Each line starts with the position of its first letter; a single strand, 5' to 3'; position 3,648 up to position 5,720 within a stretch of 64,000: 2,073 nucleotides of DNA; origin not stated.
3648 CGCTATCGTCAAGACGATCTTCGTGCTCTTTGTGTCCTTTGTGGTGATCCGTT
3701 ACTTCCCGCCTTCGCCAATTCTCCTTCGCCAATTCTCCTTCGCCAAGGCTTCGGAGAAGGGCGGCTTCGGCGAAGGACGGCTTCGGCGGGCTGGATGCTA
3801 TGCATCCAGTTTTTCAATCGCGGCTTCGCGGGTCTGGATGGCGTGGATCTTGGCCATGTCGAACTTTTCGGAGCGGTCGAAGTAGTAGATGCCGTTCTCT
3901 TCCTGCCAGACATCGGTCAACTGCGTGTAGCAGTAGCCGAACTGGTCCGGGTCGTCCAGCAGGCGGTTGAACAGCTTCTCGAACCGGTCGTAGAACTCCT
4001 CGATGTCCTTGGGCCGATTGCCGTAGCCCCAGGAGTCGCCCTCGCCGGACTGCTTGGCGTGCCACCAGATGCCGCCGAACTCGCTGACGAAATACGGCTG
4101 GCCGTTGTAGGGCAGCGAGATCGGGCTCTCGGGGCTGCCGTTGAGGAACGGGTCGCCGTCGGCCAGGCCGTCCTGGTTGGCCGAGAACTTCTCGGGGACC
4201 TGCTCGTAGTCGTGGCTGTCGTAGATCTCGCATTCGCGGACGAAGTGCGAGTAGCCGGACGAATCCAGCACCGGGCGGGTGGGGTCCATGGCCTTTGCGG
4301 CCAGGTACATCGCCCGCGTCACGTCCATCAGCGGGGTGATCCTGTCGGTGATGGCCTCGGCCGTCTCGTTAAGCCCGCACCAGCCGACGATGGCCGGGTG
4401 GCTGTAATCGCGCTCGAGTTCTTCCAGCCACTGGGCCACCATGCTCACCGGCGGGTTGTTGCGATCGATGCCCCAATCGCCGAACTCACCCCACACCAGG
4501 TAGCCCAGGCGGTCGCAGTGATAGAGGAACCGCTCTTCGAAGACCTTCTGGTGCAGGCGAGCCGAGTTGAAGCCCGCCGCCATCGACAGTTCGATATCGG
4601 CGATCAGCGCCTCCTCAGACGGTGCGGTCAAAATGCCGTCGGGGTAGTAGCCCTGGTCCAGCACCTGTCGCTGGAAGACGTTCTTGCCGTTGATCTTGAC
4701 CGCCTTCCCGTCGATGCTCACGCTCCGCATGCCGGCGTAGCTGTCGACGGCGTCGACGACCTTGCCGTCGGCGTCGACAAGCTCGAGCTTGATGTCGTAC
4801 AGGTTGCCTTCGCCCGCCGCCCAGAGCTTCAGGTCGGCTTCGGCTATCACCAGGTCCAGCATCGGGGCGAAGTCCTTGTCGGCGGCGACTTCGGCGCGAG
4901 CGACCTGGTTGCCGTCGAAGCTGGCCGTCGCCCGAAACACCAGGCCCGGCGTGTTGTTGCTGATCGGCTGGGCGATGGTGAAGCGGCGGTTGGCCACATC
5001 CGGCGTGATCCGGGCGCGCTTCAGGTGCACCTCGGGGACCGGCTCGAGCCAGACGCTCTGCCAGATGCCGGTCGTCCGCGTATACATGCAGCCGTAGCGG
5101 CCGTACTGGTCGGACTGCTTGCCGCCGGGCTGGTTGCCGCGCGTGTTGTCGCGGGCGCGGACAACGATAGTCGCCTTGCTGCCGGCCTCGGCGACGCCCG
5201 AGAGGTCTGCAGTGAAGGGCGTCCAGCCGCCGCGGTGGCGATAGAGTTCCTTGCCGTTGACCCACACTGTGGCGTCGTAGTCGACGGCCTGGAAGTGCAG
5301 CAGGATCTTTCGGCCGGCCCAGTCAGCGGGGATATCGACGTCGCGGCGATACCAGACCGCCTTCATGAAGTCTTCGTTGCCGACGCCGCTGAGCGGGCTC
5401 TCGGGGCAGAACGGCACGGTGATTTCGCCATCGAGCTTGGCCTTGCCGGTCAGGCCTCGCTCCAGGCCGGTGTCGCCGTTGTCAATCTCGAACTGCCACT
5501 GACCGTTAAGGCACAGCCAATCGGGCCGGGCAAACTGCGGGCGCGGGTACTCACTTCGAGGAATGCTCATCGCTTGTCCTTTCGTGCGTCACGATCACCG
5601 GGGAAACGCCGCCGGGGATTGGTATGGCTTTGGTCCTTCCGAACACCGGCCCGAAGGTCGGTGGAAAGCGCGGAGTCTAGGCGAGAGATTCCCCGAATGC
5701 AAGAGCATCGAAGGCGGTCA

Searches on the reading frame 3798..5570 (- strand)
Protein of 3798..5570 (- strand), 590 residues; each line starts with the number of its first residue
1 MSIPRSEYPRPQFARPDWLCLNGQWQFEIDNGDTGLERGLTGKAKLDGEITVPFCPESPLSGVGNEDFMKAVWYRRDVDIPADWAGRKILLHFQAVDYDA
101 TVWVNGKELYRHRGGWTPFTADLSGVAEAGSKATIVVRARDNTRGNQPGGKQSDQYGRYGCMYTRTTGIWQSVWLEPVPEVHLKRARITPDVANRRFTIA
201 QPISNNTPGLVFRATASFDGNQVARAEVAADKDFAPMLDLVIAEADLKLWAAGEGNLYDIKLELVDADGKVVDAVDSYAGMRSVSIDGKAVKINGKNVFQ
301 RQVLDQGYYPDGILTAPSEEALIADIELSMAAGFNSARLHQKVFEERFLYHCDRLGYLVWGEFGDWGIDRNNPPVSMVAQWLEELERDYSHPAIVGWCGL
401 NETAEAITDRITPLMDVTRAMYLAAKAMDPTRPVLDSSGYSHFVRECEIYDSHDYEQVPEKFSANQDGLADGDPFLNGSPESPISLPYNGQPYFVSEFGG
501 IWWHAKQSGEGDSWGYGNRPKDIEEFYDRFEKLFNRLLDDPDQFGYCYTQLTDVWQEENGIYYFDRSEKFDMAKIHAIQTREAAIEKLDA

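Call 77: find_encoding_contigs(protein=window:3798-5570:-, flank=10000, max_places=2)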
Protein window:3798-5570:- (590 aa): 9 contigs read that carry it; 2 places shown.
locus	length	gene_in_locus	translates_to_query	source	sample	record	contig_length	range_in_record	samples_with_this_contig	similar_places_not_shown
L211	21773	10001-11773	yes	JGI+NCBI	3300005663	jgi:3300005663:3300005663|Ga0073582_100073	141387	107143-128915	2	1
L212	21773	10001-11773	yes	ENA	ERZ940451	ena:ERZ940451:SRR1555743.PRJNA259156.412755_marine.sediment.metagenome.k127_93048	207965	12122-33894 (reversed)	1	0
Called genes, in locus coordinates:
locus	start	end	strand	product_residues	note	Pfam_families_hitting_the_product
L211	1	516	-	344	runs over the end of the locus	PF08240:ADH_N, PF00107:ADH_zinc_N, PF13602:ADH_zinc_N_2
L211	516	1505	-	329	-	PF00248:Aldo_ket_red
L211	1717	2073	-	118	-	PF03551:PadR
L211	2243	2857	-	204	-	-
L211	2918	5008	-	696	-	PF02449:Glyco_hydro_42, PF08532:Glyco_hydro_42M, PF08533:Glyco_hydro_42C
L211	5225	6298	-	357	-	-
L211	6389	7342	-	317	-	PF04055:Radical_SAM, PF12345:DUF3641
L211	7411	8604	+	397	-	PF01408:GFO_IDH_MocA, PF02894:GFO_IDH_MocA_C (weak), PF22725:GFO_IDH_MocA_C3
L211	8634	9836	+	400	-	PF01408:GFO_IDH_MocA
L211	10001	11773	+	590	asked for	PF02837:Glyco_hydro_2_N, PF22666:Glyco_hydro_2_N2 (weak), PF00703:Glyco_hydro_2, PF02836:Glyco_hydro_2_C (faint)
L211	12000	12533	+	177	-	-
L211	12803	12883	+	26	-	-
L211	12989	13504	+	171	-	PF08271:Zn_Ribbon_TF (faint), PF13453:Zn_ribbon_TFIIB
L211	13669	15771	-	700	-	PF02901:PFL-like, PF01228:Gly_radical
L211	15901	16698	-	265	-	PF13353:Fer4_12, PF04055:Radical_SAM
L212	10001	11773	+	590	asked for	PF02837:Glyco_hydro_2_N, PF22666:Glyco_hydro_2_N2 (weak), PF00703:Glyco_hydro_2, PF02836:Glyco_hydro_2_C (faint)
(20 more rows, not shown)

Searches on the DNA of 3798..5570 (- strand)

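Call 78: search_with_rna_model(model_id=R1, source=L211, max_evalue=0.1)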
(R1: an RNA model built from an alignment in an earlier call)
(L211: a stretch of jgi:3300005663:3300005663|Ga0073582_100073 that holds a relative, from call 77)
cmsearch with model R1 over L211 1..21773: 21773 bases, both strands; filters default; matches with E-value up to 0.1: 6.
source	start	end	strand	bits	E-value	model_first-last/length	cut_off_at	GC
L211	12748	12793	+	63.7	1.3e-15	1-46/46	no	0.72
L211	12601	12646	-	60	1.2e-14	1-46/46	no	0.8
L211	21385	21424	+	21.3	0.00018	1-46/46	no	0.75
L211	12670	12692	-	19.9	0.0004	23-45/46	no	0.7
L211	12703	12725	+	15.9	0.0045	23-45/46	no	0.7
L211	12746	12767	-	15.4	0.0063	1-46/46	no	0.86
